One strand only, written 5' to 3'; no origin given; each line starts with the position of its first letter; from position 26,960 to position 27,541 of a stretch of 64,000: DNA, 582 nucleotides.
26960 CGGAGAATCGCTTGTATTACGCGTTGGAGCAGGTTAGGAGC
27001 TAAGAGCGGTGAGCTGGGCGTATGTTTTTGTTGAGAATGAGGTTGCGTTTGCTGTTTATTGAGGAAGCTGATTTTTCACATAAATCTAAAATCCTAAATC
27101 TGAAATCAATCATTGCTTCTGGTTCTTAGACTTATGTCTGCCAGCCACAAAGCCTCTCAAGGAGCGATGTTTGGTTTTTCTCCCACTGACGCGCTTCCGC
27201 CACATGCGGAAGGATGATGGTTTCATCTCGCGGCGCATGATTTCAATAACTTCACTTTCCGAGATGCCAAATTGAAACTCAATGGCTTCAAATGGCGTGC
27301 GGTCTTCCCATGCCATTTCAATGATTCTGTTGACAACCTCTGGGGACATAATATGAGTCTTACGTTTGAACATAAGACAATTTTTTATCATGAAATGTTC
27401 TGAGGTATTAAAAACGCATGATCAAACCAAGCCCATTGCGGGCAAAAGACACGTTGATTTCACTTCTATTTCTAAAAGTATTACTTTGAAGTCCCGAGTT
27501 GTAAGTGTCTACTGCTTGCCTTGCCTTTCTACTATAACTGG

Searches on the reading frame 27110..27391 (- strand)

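Call 3: search_protein_families(library=pfam, proteins=[window:27110-27391:-], max_evalue=0.01)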
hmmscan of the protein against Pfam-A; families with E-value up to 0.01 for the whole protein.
window:27110-27391:- (93 aa): 1 family
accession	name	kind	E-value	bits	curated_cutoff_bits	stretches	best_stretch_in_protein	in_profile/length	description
PF10985.13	DUF2805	-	1.2e-36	125.3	22.5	1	21-91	1-71/71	Protein of unknown function (DUF2805)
